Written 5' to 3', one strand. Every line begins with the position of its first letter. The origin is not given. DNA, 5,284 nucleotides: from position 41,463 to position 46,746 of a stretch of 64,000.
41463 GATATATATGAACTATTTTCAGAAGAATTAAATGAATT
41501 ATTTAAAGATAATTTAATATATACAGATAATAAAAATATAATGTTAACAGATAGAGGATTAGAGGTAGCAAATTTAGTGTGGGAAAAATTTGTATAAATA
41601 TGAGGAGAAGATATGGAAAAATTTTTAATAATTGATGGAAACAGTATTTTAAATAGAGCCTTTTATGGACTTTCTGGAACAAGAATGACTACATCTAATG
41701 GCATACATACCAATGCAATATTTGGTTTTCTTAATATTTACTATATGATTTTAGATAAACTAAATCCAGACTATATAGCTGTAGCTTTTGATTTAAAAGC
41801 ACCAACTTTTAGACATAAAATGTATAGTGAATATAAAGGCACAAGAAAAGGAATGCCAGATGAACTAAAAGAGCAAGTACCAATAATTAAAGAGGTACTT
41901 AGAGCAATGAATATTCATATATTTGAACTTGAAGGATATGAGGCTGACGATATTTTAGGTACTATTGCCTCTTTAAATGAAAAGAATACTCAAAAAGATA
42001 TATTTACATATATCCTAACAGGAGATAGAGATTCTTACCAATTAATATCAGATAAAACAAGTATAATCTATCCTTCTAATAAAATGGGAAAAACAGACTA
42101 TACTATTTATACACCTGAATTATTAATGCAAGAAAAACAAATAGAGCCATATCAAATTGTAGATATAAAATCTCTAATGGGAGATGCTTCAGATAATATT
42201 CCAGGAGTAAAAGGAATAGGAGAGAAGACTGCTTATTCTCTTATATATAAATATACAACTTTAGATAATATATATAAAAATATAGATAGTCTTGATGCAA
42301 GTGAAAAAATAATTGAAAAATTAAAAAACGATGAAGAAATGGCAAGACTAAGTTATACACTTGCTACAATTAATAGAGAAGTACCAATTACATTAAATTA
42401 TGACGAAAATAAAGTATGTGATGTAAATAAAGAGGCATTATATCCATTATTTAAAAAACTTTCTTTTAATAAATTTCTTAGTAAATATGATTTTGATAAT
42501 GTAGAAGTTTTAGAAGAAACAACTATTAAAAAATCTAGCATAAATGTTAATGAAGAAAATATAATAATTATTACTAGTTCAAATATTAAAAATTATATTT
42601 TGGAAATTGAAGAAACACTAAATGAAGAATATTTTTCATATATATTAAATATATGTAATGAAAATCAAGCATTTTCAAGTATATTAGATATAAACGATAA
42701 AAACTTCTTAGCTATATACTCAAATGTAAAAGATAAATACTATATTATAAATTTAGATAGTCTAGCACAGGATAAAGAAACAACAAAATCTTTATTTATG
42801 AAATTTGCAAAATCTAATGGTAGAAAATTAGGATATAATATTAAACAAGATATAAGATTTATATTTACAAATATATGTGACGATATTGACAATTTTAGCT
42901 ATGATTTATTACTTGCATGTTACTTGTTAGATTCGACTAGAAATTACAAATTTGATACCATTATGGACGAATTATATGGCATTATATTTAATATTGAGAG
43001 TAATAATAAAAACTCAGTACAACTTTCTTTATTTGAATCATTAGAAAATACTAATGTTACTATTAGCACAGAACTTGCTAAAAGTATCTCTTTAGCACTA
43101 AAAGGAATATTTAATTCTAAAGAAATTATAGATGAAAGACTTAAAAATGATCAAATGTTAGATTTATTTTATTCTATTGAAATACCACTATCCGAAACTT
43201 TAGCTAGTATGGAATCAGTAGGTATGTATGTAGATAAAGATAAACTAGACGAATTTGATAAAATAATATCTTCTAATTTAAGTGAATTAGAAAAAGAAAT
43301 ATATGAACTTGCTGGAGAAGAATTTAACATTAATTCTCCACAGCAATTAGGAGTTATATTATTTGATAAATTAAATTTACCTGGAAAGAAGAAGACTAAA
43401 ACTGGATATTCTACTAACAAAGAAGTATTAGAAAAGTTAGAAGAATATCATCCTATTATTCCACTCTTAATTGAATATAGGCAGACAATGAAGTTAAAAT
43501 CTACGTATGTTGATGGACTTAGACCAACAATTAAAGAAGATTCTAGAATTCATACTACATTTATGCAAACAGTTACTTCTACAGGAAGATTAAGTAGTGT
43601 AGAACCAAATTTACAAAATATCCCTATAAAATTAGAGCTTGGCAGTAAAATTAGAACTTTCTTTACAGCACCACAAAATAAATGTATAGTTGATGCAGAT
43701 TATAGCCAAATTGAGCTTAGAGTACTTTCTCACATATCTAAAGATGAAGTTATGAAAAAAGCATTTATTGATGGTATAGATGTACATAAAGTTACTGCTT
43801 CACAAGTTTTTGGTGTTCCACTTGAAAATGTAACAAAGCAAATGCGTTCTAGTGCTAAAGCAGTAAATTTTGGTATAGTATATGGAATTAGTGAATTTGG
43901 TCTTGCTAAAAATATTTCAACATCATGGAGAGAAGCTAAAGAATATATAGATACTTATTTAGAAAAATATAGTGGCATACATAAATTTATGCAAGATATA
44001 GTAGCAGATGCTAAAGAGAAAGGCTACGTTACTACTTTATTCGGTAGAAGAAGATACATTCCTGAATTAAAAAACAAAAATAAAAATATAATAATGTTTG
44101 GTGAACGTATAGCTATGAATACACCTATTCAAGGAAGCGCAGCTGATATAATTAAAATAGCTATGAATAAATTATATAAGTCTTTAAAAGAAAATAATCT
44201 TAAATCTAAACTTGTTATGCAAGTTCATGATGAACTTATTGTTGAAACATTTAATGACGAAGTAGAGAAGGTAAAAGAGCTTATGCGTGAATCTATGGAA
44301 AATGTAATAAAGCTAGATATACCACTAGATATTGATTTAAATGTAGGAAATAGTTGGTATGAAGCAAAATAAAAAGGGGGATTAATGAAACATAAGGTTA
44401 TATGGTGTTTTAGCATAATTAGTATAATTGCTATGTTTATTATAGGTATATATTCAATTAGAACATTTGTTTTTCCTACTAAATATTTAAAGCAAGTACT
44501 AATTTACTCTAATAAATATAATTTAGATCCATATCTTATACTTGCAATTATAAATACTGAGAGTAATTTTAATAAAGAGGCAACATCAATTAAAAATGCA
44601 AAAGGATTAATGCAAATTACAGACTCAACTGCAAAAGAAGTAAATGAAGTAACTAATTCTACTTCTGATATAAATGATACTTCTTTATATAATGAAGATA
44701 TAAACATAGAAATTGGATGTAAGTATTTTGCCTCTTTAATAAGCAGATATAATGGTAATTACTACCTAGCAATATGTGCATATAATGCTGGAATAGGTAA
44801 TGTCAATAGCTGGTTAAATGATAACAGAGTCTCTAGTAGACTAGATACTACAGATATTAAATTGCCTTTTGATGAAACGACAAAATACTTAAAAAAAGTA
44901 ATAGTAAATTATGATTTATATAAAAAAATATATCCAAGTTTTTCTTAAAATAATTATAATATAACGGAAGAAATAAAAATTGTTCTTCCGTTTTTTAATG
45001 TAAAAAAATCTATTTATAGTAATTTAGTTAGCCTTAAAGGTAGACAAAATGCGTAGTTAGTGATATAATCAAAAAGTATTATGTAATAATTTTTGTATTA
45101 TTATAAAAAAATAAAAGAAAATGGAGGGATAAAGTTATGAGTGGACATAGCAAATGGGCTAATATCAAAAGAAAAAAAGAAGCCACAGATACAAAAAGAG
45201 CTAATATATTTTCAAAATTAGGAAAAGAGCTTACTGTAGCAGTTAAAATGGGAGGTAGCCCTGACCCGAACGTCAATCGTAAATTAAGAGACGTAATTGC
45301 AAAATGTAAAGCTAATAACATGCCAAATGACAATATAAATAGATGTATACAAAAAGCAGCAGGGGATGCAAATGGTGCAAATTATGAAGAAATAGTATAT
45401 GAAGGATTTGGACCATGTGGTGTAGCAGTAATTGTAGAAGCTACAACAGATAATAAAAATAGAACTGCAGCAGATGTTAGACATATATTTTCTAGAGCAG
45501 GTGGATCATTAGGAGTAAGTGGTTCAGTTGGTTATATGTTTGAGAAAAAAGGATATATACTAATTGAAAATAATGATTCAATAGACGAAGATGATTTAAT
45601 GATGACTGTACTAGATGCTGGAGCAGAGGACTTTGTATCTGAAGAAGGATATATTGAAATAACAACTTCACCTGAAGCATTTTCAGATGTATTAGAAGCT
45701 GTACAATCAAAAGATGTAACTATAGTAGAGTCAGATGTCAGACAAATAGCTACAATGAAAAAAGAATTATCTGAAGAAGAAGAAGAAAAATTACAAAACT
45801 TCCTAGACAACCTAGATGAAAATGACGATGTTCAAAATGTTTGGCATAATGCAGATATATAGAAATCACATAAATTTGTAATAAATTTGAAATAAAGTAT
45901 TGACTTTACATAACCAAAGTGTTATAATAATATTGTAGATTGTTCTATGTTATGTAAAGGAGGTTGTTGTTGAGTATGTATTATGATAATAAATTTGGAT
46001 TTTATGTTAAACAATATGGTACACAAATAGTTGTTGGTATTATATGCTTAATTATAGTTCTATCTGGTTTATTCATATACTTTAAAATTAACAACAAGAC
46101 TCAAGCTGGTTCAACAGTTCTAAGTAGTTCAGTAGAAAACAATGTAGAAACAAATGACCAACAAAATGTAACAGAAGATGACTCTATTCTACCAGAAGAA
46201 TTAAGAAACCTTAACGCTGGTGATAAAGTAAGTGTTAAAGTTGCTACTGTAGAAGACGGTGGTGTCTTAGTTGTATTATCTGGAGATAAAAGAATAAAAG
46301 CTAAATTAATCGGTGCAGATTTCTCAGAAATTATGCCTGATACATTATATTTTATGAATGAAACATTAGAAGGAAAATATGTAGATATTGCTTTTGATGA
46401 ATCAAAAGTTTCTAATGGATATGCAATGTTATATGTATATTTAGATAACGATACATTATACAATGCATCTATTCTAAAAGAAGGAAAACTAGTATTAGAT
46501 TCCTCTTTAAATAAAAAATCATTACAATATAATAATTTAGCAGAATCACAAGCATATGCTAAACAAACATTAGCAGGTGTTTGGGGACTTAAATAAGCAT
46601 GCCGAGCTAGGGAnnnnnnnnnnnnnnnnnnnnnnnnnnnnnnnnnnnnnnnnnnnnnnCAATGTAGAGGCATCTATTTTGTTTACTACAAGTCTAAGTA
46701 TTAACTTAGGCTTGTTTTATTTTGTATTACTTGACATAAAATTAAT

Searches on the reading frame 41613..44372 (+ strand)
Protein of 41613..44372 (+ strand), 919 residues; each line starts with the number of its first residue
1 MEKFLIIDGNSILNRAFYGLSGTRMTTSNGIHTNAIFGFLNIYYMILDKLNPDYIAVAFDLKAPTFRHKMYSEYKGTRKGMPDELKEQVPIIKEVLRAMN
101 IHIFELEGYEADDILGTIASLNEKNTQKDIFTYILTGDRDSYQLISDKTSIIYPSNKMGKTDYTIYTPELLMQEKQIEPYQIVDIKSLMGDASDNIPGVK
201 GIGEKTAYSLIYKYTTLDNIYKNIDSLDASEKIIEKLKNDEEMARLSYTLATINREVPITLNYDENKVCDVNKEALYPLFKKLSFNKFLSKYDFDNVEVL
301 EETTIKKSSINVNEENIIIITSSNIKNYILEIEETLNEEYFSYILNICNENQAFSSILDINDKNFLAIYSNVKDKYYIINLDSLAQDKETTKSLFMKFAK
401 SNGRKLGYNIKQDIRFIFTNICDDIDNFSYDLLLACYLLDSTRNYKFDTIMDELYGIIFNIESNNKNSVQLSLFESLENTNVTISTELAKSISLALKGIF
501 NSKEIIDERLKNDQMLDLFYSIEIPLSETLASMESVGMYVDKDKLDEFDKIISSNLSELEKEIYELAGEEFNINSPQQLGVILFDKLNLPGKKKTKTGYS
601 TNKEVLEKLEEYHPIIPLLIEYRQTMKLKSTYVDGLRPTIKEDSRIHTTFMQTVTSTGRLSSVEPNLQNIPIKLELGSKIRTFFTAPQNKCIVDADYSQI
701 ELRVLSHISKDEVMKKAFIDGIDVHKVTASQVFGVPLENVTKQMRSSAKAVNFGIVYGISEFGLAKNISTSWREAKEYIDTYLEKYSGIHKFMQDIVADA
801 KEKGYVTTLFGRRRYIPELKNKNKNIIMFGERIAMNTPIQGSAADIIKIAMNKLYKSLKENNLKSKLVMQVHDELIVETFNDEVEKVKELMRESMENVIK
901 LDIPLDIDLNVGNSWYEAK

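Call 41: search_protein_families(library=pfam, proteins=[window:41613-44372:+], max_evalue=0.01)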
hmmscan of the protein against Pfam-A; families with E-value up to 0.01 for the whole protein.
window:41613-44372:+ (919 aa): 5 families
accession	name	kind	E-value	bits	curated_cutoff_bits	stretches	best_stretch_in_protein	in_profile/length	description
PF00476.26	DNA_pol_A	-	1.8e-161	537.8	34.3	1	543-917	2-381/381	DNA polymerase family A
PF02739.22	5_3_exonuc_N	-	4.9e-56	189.4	34.3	1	3-171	1-159/164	5'-3' exonuclease, N-terminal resolvase-like domain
PF01367.25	5_3_exonuc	-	4.9e-31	107.5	40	1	177-273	1-96/97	5'-3' exonuclease, C-terminal SAM fold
PF22619.2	DNA_polI_exo1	-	0.004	17.4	27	0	386-450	31-96/140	DNA polymerase I, ribonuclease H-like domain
PF01612.26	DNA_pol_A_exo1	-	0.005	17.1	23.6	1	376-464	52-137/173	3'-5' exonuclease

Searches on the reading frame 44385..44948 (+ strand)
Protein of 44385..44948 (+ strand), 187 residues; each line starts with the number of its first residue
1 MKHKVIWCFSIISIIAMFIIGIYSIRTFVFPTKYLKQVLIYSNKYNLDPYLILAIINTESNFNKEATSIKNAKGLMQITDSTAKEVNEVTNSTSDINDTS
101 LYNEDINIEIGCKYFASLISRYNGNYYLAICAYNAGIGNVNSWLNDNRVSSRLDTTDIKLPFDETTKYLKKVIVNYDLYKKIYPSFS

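Call 50: search_protein_families(library=pfam, proteins=[window:44385-44948:+], max_evalue=0.01)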
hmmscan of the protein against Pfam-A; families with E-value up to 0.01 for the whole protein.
window:44385-44948:+ (187 aa): 3 families
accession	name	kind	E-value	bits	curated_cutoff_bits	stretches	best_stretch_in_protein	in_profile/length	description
PF01464.25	SLT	-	7.4e-30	103.3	21.3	1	41-148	6-109/117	Transglycosylase SLT domain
PF19489.4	SLT_4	-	0.0026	17.9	27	1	33-70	33-70/184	Transglycosylase SLT domain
PF13702.11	Lysozyme_like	-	0.0079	16.2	25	0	49-141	24-99/165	Lysozyme-like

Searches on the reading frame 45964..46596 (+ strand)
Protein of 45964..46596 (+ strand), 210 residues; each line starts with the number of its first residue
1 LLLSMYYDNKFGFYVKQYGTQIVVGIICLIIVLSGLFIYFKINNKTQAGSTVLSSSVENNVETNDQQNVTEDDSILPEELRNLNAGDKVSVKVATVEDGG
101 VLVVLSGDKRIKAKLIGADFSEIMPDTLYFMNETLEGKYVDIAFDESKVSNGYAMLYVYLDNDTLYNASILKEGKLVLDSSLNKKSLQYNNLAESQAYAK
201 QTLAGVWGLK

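Call 50: search_protein_families(library=pfam, proteins=[window:45964-46596:+], max_evalue=0.01)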
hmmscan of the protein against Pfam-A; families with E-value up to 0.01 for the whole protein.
window:45964-46596:+ (210 aa): 2 families
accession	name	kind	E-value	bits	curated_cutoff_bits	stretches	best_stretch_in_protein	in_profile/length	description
PF09976.15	TPR_21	-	0.0016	18.6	25.5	1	15-74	4-63/193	Tetratricopeptide repeat-like domain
PF03862.18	SpoVAC_SpoVAEB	-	0.0034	18.1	25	1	6-62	22-77/117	SpoVAC/SpoVAEB sporulation membrane protein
